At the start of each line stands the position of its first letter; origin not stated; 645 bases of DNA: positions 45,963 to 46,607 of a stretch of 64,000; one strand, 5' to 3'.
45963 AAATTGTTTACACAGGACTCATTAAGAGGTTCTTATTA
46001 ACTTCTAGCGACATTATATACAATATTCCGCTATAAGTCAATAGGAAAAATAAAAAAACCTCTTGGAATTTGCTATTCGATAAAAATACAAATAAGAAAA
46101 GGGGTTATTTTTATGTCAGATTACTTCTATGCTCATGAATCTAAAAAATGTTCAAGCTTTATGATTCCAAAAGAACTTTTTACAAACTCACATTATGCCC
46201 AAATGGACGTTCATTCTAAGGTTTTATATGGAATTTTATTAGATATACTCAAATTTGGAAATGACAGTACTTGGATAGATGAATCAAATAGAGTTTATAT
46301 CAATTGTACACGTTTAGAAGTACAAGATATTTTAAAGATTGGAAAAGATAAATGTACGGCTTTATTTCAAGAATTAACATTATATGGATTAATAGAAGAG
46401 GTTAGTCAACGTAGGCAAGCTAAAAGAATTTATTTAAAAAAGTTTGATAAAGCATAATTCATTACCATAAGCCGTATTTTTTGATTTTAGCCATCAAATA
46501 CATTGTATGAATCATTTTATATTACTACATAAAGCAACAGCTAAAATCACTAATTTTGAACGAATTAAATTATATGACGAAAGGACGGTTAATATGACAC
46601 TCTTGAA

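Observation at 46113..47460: Plasmid-type replicon (RepA_N protein, palindrome/iteron cluster, RepL) inside a phage that also encodes its own replisome: phage-plasmid signature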

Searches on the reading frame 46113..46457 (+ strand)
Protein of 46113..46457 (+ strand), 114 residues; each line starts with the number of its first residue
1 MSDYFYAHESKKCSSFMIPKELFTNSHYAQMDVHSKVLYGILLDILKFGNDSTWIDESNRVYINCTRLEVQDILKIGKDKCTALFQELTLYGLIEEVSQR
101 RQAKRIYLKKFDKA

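Call 3: search_protein_families(library=pfam, proteins=[window:46113-46457:+], max_evalue=1)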
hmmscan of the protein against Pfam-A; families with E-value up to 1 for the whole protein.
window:46113-46457:+ (114 aa): 2 families
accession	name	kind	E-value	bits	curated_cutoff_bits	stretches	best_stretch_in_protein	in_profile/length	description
PF06970.17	RepA_N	-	5.3e-18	65.1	30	1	15-88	3-76/76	Replication initiator protein A (RepA) N-terminus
PF18950.5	DUF5694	-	0.081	13.7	27.5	1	32-107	80-155/185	Family of unknown function (DUF5694)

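Call 4: search_protein_families(library=phrogs, proteins=[window:46113-46457:+], max_evalue=0.1)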
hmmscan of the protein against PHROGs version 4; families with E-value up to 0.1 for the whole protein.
window:46113-46457:+ (114 aa): 7 families
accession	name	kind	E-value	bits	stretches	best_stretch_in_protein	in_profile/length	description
phrog_7882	-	DNA, RNA and nucleotide metabolism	2.7e-17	64.2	1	2-106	4-108/314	DnaD-like helicase loader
phrog_32943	-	unknown function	7.1e-07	29.6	1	1-99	1-99/287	-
phrog_186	-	DNA, RNA and nucleotide metabolism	0.00097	19.9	1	16-104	23-102/308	DnaD-like helicase loader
phrog_24217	-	unknown function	0.0022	18.7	1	46-110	42-106/184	-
phrog_31767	-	unknown function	0.0083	15.8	1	6-67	332-391/616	-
phrog_25487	-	DNA, RNA and nucleotide metabolism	0.017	15.3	0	52-108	79-135/412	replication protein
phrog_10086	-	DNA, RNA and nucleotide metabolism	0.026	15.8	1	66-104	32-70/91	HTH DNA binding protein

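Call 10: search_dna_similar(query=window:46113-46457:+, collection=phages, mode=protein, max_rows=30, max_evalue=0.001)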
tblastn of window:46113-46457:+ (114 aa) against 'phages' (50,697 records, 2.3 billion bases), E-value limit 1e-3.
Records with a match: 23; places in all: 23; records where one place covers at least 80% of the query: 18.
Best place of each record, by identity: <60% 23.
By first word of the organism name: Bacteriophage 12; Streptococcus 6; Clostridium 2; Staphylococcus 2; Enterococcus 1.
By host as written in the record: - 13; Staphylococcus aureus 2; Streptococcus himalayensis HTS2 1; Streptococcus suis HCJ3 1; Streptococcus gallolyticus BSJ31 1; Streptococcus gallolyticus BSJ27 1; Streptococcus oralis U-o11 1; Clostridium perfringens 1; and 2 more.
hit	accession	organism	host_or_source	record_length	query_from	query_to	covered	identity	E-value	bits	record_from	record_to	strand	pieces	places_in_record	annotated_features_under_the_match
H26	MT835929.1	Bacteriophage sp.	human fecal samples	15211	1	114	100%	38.5%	4e-12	66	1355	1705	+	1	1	record has no annotation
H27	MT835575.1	Bacteriophage sp.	human fecal samples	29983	1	111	97%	38.4%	2e-16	79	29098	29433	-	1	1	record has no annotation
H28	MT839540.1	Bacteriophage sp.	human fecal samples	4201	3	114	98%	37.7%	1e-12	68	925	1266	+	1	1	record has no annotation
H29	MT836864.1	Bacteriophage sp.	human fecal samples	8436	3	111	96%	36.6%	4e-13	69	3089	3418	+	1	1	record has no annotation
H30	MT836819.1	Bacteriophage sp.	human fecal samples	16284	3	111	96%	34.5%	7e-15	74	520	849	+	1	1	record has no annotation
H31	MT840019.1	Bacteriophage sp.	human fecal samples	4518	4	111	95%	33.9%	4e-11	64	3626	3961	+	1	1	record has no annotation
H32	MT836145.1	Bacteriophage sp.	human fecal samples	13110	3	111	96%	32.7%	5e-12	66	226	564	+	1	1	record has no annotation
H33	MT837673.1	Bacteriophage sp.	human fecal samples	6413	4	111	95%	32.1%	9e-13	68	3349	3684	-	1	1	record has no annotation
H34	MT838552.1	Bacteriophage sp.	human fecal samples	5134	3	111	96%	31.3%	1e-9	60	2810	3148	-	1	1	record has no annotation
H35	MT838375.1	Bacteriophage sp.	human fecal samples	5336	3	111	96%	30.4%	7e-9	57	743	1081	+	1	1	record has no annotation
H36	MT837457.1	Bacteriophage sp.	human fecal samples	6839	3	99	85%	33.0%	1e-10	62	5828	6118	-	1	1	record has no annotation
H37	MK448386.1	Streptococcus satellite phage Javan256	Streptococcus himalayensis HTS2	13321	16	108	82%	34.0%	4e-9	58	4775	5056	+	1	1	hypothetical protein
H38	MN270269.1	Streptococcus phage phi-SsuHCJ3_rum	Streptococcus suis HCJ3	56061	16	112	85%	32.4%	1e-8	56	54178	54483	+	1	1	replication initiation protein A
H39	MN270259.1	Streptococcus phage phi-SgaBSJ31_rum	Streptococcus gallolyticus BSJ31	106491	16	112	85%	31.4%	9e-8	54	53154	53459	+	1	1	replication initiation protein A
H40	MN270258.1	Streptococcus phage phi-SgaBSJ27_rum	Streptococcus gallolyticus BSJ27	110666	16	112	85%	31.4%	9e-8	54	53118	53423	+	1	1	replication initiation protein A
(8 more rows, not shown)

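Call 16: find_homologous_proteins(query=window:46113-46457:+)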
Query window:46113-46457:+ (114 aa): 1 proteins with E <= 0.001 among 1 candidates.
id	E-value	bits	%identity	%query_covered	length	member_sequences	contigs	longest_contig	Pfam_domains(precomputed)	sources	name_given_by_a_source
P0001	2.9e-70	251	100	100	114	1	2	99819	PF06970.19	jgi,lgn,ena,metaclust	metaclust:\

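Call 18: find_encoding_contigs(protein=P0001, flank=10000, max_places=6)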
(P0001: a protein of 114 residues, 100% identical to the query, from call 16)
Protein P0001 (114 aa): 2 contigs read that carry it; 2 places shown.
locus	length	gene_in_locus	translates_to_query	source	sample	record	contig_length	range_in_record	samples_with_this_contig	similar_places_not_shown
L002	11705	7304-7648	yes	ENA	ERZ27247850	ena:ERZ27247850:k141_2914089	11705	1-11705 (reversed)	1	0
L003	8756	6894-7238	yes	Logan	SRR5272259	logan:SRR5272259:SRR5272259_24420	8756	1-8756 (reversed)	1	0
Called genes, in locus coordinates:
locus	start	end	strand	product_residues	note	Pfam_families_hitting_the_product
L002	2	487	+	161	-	?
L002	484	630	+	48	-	-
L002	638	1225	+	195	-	-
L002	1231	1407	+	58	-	-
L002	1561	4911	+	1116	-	PF02811:PHP, PF07733:DNA_pol3_alpha, PF17657:DNA_pol3_finger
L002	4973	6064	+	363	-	PF21189:PHA02142, PF09414:RNA_ligase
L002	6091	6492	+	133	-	-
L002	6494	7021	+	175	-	-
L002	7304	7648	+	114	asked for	PF06970:RepA_N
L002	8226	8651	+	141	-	-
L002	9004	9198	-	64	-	-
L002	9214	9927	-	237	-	PF01510:Amidase_2, PF01471:PG_binding_1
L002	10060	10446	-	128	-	-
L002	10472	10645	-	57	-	-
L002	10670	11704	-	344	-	?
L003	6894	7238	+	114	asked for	PF06970:RepA_N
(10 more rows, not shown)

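Call 27: get_annotated_region(hit=H27, flank=3000)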
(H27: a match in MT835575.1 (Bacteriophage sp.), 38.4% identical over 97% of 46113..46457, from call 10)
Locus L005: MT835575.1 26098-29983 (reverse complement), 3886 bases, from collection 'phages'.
description: UNVERIFIED: Bacteriophage sp. clone scaffold_208 genomic sequence.
organism: Bacteriophage sp. (NCBI taxid 38018)
taxonomy: Viruses
host: -; source: human fecal samples; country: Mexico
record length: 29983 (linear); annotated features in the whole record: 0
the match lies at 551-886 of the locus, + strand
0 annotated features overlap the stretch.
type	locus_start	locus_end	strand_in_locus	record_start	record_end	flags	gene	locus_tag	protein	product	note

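Call 28: get_annotated_region(hit=H30, flank=3000)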
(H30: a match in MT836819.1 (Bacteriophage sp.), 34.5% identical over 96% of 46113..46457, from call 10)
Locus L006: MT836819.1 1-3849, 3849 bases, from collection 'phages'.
description: UNVERIFIED: Bacteriophage sp. clone scaffold_3143 genomic sequence.
organism: Bacteriophage sp. (NCBI taxid 38018)
taxonomy: Viruses
host: -; source: human fecal samples; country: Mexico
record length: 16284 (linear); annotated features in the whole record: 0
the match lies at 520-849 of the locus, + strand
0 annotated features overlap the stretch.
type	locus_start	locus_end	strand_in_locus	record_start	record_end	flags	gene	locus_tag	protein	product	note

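Call 29: get_annotated_region(hit=H26, flank=3000)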
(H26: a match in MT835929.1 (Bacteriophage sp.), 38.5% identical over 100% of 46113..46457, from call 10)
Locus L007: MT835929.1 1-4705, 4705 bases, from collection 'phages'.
description: UNVERIFIED: Bacteriophage sp. clone scaffold_975 genomic sequence.
organism: Bacteriophage sp. (NCBI taxid 38018)
taxonomy: Viruses
host: -; source: human fecal samples; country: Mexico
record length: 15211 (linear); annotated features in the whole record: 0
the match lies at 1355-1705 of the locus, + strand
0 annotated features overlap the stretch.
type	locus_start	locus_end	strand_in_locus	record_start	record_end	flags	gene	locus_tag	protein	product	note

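Call 38: search_solved_structures(query=window:46113-46457:+, max_evalue=1, show_alignments=2)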
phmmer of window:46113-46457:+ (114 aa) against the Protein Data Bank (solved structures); distinct sequences matched with E-value up to 1: 5.
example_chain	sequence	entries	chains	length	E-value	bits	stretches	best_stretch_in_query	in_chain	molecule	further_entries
4pta_D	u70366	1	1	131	1.1e-10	45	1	3-99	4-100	Replication initiator protein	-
4pql_A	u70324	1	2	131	2.2e-10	44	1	2-96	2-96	Truncated replication protein RepA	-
5kbj_A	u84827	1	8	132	2.3e-10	43.9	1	2-96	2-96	Replication initiator A, N-terminal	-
4pt7_A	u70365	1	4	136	2.3e-10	43.9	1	2-96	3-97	Replication initiator A family protein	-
7nwg_a2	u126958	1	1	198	0.12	15.9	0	66-109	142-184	ribosomal protein eS25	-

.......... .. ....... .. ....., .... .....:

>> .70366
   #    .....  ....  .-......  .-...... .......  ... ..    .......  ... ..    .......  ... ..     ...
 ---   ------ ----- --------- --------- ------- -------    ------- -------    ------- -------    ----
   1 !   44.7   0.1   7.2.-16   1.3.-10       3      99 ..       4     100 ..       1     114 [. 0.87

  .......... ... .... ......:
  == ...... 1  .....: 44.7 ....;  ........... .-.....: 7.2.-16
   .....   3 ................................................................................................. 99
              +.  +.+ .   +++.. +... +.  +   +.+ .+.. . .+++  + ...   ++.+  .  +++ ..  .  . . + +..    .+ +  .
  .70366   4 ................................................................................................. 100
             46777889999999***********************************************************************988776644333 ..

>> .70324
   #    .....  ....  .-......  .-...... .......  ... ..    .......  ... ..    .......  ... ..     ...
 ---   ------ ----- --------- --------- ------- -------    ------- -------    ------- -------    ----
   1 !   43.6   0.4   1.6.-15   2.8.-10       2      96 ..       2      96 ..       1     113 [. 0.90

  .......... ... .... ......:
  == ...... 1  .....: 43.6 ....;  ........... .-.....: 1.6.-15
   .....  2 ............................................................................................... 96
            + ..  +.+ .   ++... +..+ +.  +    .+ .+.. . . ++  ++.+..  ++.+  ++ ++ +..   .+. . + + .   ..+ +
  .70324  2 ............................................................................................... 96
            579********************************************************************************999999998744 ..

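Call 45: search_dna_similar(query=window:46113-46457:+, collection=plasmids, mode=protein, max_rows=30, max_evalue=0.00001)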
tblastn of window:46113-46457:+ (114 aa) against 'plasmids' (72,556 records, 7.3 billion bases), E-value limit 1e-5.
Records with a match: 560; places in all: 570; records where one place covers at least 80% of the query: 546.
Best place of each record, by identity: <60% 560.
By first word of the organism name: Staphylococcus 242; Enterococcus 226; Lactiplantibacillus 28; Lactobacillus 20; Clostridium 5; Mammaliicoccus 4; Pediococcus 4; Loigolactobacillus 4; Clostridioides 3; Lacticaseibacillus 3; and 16 more.
By predicted mobility (MOB-suite, as given by PLSDB): mobilizable 238; conjugative 217; non-mobilizable 105.
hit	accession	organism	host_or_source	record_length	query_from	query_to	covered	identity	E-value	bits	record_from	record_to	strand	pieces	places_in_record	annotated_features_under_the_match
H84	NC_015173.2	Staphylococcus simulans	-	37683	1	112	98%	35.3%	5e-12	67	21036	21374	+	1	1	none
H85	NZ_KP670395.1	Staphylococcus schleiferi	Canis lupus familiaris,skin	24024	1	103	90%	37.5%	3e-10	63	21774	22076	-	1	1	replication initiator protein A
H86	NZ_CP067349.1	Clostridioides sp. ES-S-0107-01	soil,soil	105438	1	112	98%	32.8%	9e-11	64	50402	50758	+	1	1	replication initiator protein A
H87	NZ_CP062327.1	Staphylococcus aureus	Homo sapiens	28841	1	110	96%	33.3%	1e-10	64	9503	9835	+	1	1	replication initiator protein A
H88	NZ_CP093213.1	Staphylococcus epidermidis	Homo sapiens,blood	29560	1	110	96%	33.3%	1e-10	64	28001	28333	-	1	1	replication initiator protein A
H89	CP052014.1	Staphylococcus aureus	Homo sapiens,blood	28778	1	110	96%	33.3%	1e-10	64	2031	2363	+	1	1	replication initiator protein A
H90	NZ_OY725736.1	Monoglobus pectinilyticus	-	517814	3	111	96%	33.6%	1e-10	63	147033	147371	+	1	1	replication initiator protein A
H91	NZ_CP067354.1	Clostridioides sp. ES-S-0173-01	soil,soil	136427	1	112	98%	31.9%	5e-11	65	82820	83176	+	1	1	replication initiator protein A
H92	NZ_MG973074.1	Clostridioides difficile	hospital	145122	1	112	98%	31.9%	5e-11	65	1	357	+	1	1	replication initiator protein A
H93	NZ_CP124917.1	Enterococcus faecalis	Homo sapiens,urine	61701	1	111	97%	31.9%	9e-7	52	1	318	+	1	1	replication initiator protein A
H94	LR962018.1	Enterococcus faecalis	-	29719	1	111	97%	31.9%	9e-7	52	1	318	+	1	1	record has no annotation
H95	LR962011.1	Enterococcus faecalis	-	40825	1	111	97%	31.9%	9e-7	52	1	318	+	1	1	record has no annotation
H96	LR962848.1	Enterococcus faecalis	-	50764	1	111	97%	31.9%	9e-7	52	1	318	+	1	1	none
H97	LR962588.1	Enterococcus faecalis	-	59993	1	111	97%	31.9%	9e-7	52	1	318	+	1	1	record has no annotation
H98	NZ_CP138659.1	Enterococcus faecalis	animal,Pig rectum feces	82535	1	111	97%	31.9%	9e-7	52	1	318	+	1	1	replication initiator protein A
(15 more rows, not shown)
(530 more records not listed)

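Call 46: get_annotated_region(hit=H91, flank=6000)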
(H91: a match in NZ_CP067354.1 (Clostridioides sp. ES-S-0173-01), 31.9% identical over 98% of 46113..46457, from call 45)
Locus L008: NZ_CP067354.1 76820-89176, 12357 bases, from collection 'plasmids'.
description: Clostridioides sp. ES-S-0173-01 plasmid pESS17301a, complete sequence
organism: Clostridioides sp. ES-S-0173-01 (NCBI taxid 2770786)
taxonomy: Bacteria; Bacillota; Clostridia; Peptostreptococcales; Peptostreptococcaceae; Clostridioides; Clostridioides sp. ES-S-0173-01
host: -; source: soil,soil; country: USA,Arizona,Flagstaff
typing (MOB-suite, as given by PLSDB): non-mobilizable
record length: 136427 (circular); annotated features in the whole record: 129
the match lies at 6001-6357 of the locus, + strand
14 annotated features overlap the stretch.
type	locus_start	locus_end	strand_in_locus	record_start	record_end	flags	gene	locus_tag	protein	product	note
CDS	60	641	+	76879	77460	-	-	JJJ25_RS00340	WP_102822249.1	hypothetical protein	-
CDS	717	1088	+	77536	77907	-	-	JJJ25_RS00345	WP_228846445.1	BlaI/MecI/CopY family transcriptional regulator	GO:0045892 - negative regulation of DNA-templated transcription [Evidence IEA]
CDS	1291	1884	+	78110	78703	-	-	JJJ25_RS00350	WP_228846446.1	peptidoglycan-binding domain-containing protein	-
CDS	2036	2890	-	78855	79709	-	-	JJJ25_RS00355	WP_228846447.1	single-stranded DNA-binding protein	-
CDS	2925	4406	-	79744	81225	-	dnaX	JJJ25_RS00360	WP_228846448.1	DNA polymerase III subunit gamma/tau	GO:0006260 - DNA replication [Evidence IEA]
CDS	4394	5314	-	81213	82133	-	-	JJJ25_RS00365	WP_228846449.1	hypothetical protein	-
CDS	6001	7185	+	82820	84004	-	-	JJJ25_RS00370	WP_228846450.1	replication initiator protein A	-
CDS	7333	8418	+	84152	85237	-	-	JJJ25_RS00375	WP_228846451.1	hypothetical protein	-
CDS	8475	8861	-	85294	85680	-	-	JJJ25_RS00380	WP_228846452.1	hypothetical protein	-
CDS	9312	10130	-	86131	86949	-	-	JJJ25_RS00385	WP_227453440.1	S8/S53 family peptidase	GO:0006508 - proteolysis [Evidence IEA]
CDS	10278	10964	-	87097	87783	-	-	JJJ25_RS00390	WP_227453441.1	hypothetical protein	-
CDS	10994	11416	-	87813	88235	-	-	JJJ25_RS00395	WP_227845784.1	hypothetical protein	-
CDS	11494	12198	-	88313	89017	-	-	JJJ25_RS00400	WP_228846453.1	DUF4367 domain-containing protein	-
CDS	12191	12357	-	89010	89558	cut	-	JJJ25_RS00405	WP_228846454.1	RNA polymerase sigma factor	GO:0006352 - DNA-templated transcription initiation [Evidence IEA]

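Call 49: search_protein_families(library=ncbifam, proteins=[window:46113-46457:+], max_evalue=0.01)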
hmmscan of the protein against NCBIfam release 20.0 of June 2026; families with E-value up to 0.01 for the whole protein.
window:46113-46457:+ (114 aa): 0 families

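Call 80: predict_structure(protein=window:46113-46457:+)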
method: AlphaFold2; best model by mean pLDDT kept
length: 114 residues; sequences in the alignment: 1
mean_pLDDT: 57.6   pTM: 0.52
mean pLDDT of the five models: 57.6, 48.7, 44.8, 43.8, 38.4
residues with pLDDT >= 90: 0; 70-90: 30; 50-70: 51; < 50: 33
segments of 3 or more residues with pLDDT < 50: 1-13, 95-114
pLDDT, mean of each block of 10 residues (from residue 1): 30 55 70 78 68 60 66 70 67 45 35 31
secondary structure, 60 per line:
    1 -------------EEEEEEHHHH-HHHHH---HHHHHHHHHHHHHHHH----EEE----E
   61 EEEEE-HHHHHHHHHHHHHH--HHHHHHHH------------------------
elements in order: E14-19 H20-23 H25-29 H33-48 E53-55 E60-65 H67-80 H83-90
